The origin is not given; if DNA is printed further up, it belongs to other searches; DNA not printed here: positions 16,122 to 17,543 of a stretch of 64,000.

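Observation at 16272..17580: RHH antitoxin-like ORF (PSK/Rv0623-like VapB family) in an operon with a compact 373-aa RecD/Dda-like helicase instead of a PIN toxin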

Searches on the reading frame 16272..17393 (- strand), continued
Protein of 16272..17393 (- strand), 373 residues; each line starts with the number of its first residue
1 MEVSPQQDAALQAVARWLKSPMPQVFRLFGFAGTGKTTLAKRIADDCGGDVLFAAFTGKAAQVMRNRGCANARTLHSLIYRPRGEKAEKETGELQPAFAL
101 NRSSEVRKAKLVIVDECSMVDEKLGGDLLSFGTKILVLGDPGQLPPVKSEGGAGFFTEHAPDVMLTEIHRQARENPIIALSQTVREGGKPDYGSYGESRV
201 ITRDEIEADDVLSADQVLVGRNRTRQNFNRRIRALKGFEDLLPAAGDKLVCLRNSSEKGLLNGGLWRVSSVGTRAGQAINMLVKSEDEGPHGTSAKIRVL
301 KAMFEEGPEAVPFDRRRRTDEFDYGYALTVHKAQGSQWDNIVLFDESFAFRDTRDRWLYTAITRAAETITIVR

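Call 61: list_cluster_members(proteins=[P0121, window:16272-17393:-, P0002])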
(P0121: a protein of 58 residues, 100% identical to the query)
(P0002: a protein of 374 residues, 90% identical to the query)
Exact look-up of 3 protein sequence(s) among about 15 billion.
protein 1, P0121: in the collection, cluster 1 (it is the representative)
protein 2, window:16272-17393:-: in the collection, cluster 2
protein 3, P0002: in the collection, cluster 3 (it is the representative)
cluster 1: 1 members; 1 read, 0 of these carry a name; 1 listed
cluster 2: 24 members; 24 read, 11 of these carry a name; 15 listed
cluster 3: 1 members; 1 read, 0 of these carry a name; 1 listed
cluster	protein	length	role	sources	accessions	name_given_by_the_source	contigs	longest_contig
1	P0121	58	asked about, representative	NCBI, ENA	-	-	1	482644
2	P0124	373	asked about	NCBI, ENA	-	-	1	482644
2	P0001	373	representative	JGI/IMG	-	exodeoxyribonuclease-5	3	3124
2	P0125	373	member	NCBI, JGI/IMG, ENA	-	ATP-dependent exoDNAse (exonuclease V) alpha subunit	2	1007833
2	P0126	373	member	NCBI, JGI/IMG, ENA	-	ATP-dependent exoDNAse (exonuclease V) alpha subunit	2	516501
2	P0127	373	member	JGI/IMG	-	exodeoxyribonuclease-5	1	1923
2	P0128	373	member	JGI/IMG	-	ATP-dependent exoDNAse (exonuclease V) alpha subunit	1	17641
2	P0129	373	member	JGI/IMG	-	ATP-dependent exoDNAse (exonuclease V) alpha subunit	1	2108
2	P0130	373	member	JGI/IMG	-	exodeoxyribonuclease-5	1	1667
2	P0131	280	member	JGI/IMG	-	exodeoxyribonuclease-5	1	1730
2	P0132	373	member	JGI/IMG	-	ATP-dependent exoDNAse (exonuclease V) alpha subunit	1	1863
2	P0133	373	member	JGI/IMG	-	exodeoxyribonuclease-5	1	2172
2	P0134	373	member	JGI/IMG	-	ATP-dependent exoDNAse (exonuclease V) alpha subunit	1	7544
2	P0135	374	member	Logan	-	-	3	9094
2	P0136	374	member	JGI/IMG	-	-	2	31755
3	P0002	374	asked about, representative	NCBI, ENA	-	-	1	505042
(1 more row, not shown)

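Call 65: predict_structure(alignment_id=A1)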
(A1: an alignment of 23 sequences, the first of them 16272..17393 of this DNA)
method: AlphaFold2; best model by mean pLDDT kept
length: 373 residues; sequences in the alignment: 23
mean_pLDDT: 69.8   pTM: 0.59
mean pLDDT of the five models: 69.8, 64.2, 55.8, 45.0, 42.9
residues with pLDDT >= 90: 72; 70-90: 126; 50-70: 95; < 50: 80
segments of 3 or more residues with pLDDT < 50: 32-34, 56-61, 72-101, 120-122, 141-173
pLDDT, mean of each block of 10 residues (from residue 1): 63 76 65 56 67 54 50 46 35 39 61 62 56 70 38 38 46 60 75 89 91 89 88 90 92 78 85 87 79 86 88 88 89 68 81 72 77 92
secondary structure, 60 per line:
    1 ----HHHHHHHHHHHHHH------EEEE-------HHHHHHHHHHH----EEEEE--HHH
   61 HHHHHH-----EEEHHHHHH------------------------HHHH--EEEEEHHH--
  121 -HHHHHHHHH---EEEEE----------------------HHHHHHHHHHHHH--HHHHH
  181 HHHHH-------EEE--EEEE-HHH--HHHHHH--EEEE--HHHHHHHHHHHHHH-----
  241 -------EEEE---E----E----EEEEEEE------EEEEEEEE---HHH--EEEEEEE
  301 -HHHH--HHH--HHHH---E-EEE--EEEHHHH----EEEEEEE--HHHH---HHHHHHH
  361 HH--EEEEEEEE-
elements in order: H5-18 E25-28 H36-46 E51-55 H58-66 E72-74 H75-80 H105-108 E111-115 H122-130 E134-138 H161-173 H176-185 E193-195 E198-201 H208-213 E216-219 H222-235 E248-251 E265-271 E278-285 E294-300 H302-305 H313-316 E322-324 E327-329 H330-333 E338-344 H347-350 H354-362 E365-372

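Call 69: search_protein_families(library=pfam, proteins=[L082:3353-3598:+, L082:3598-3990:+], max_evalue=0.001)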
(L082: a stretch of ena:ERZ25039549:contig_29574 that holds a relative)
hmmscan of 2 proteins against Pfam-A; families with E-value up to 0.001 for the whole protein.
L082:3353-3598:+ (81 aa): 1 family
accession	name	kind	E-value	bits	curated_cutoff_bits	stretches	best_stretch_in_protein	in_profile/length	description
PF07704.17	PSK_trans_fac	-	2.9e-19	70.2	28.3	1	1-73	1-77/82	Rv0623-like transcription factor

L082:3598-3990:+ (130 aa): 1 family
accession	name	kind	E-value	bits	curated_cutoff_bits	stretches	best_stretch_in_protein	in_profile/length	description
PF01850.27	PIN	-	2.3e-18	67.4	23.6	1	1-128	1-118/120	PIN domain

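Call 70: fold_search(model_id=the predicted structure, library=pdb)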
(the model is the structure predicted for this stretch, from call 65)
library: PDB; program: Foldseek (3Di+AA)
matches with E <= 10: 1232; with E <= 0.001: 105
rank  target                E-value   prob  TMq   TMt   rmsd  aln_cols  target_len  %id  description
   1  3e1s                  3.0e-18  1.00  0.44  0.33  12.0       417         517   24  Structure of an N-terminal truncation of Deinococcus radiodurans RecD2 (released 2008-08-19)
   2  8jx6_A                3.0e-18  1.00  0.45  0.38  13.3       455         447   21  Deep-Sea Helicase 9 (DSH9) (released 2023-07-26)
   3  3gpl_A                6.2e-18  1.00  0.43  0.33  11.2       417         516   25  Crystal structure of the ternary complex of RecD2 with DNA and ADPNP (released 2009-06-16)
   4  8jx6_B                7.9e-18  1.00  0.43  0.37  13.5       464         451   22  Deep-Sea Helicase 9 (DSH9) (released 2023-07-26)
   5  3gp8_A                8.4e-18  1.00  0.42  0.30  11.8       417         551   24  Crystal structure of the binary complex of RecD2 with DNA (released 2009-06-16)
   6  3upu_A                1.4e-16  1.00  0.46  0.40  13.5       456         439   19  Crystal structure of the T4 Phage SF1B Helicase Dda (released 2012-06-20)
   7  8s9i_A                2.1e-16  1.00  0.45  0.40  14.8       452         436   20  Crystal structure of the gp32 C-terminal peptide/Dda/dT8 (released 2023-06-28)
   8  6s3e_A                3.8e-15  1.00  0.35  0.32  14.6       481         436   19  Crystal structure of helicase Pif1 from Thermus oshimai in apo form (released 2021-01-13)
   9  5ftc                  1.1e-14  1.00  0.38  0.34  13.3       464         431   19  Crystal structure of Pif1 helicase from Bacteroides in complex with ADP (released 2016-02-03)
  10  5ftf                  1.2e-14  1.00  0.36  0.33  14.7       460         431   19  Crystal structure of Pif1 helicase from Bacteroides double mutant L95C-I339C (released 2016-02-03)
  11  6s3i_A                1.3e-14  1.00  0.37  0.33  14.3       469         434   20  Crystal structure of helicase Pif1 from Thermus oshimai in complex with ssDNA (dT)18 and ADP-MgF4 (released 2021-01-13)
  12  7oar_A                2.1e-14  1.00  0.39  0.34  14.6       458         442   22  Crystal structure of helicase Pif1 from Thermus oshimai in complex with parallel G-quadruplex (released 2022-03-09)
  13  8gme_D                3.3e-14  1.00  0.44  0.41  13.5       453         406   18  Crystal structure of the gp32-Dda-dT17 complex (released 2023-06-28)
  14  6s3h_B                3.5e-14  1.00  0.39  0.35  13.1       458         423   21  Crystal structure of helicase Pif1 from Thermus oshimai in complex with ADP-AlF4 and (dT)7ds11bp (released 2021-01-13)
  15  6s3h_A                3.5e-14  1.00  0.37  0.33  13.5       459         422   20  Crystal structure of helicase Pif1 from Thermus oshimai in complex with ADP-AlF4 and (dT)7ds11bp (released 2021-01-13)
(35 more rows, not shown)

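Call 81: find_encoding_contigs(protein=P0014, flank=2500, max_places=1)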
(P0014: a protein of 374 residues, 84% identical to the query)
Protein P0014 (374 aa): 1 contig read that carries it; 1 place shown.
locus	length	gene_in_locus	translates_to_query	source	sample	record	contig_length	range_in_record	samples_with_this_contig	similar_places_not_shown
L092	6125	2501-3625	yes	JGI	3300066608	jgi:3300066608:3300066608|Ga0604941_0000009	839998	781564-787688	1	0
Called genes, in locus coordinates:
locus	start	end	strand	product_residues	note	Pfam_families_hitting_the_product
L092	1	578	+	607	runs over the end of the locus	PF02776:TPP_enzyme_N, PF00205:TPP_enzyme_M, PF02775:TPP_enzyme_C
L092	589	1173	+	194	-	PF01842:ACT, PF22629:ACT_AHAS_ss, PF13710:ACT_5, PF10369:ALS_ss_C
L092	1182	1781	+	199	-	PF01810:LysE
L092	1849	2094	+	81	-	PF07704:PSK_trans_fac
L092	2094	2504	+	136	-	PF01850:PIN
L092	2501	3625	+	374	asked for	PF05970:PIF1, PF13604:AAA_30, PF13245:AAA_19, PF01443:Viral_helicase1 (weak), PF13538:UvrD_C_2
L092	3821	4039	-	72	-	-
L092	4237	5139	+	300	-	PF01734:Patatin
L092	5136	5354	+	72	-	PF12536:DUF3734 (weak)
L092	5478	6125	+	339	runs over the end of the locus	PF00670:AdoHcyase_NAD (faint), PF02826:2-Hacid_dh_C (weak), PF07991:KARI_N, PF01450:KARI_C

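Call 82: find_encoding_contigs(protein=P0022, flank=2500, max_places=1)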
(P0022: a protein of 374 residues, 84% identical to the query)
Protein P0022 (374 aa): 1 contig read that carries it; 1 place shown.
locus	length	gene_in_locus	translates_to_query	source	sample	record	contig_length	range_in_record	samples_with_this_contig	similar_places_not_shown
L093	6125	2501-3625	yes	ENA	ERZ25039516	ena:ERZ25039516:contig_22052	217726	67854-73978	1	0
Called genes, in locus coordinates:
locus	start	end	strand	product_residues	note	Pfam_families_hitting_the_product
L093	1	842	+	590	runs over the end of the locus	PF02776:TPP_enzyme_N, PF00205:TPP_enzyme_M, PF02775:TPP_enzyme_C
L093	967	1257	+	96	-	PF01541:GIY-YIG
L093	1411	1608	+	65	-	PF04014:MazE_antitoxin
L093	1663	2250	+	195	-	PF01842:ACT, PF22629:ACT_AHAS_ss, PF13710:ACT_5, PF10369:ALS_ss_C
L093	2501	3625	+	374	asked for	PF05970:PIF1, PF13604:AAA_30, PF13245:AAA_19, PF01443:Viral_helicase1 (faint), PF13538:UvrD_C_2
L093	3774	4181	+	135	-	PF04828:GFA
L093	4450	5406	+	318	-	PF05598:DUF772, PF01609:DDE_Tnp_1, PF13612:DDE_Tnp_1_3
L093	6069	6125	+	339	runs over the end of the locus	PF02826:2-Hacid_dh_C (weak), PF03807:F420_oxidored (weak), PF07991:KARI_N, PF01450:KARI_C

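Call 83: find_encoding_contigs(protein=P0046, flank=2500, max_places=1)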
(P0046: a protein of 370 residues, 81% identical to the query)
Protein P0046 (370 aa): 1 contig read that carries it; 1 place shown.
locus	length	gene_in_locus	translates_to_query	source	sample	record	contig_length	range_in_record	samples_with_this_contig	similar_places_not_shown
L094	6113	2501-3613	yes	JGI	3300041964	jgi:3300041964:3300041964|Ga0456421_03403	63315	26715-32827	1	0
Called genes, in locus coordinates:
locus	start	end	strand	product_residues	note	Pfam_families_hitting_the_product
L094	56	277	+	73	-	PF02776:TPP_enzyme_N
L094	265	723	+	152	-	PF02776:TPP_enzyme_N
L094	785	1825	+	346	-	PF00205:TPP_enzyme_M, PF02775:TPP_enzyme_C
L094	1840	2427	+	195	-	PF01842:ACT, PF22629:ACT_AHAS_ss, PF13710:ACT_5, PF10369:ALS_ss_C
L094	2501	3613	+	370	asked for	PF05970:PIF1, PF13604:AAA_30, PF13245:AAA_19, PF01443:Viral_helicase1 (weak), PF13538:UvrD_C_2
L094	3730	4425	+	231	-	PF00670:AdoHcyase_NAD (weak), PF02826:2-Hacid_dh_C (weak), PF07991:KARI_N, PF03807:F420_oxidored (faint), PF01450:KARI_C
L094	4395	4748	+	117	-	PF01450:KARI_C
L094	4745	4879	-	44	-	-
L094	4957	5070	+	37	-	-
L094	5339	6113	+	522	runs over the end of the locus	PF00682:HMGL-like, PF22617:HCS_D2, PF08502:LeuA_dimer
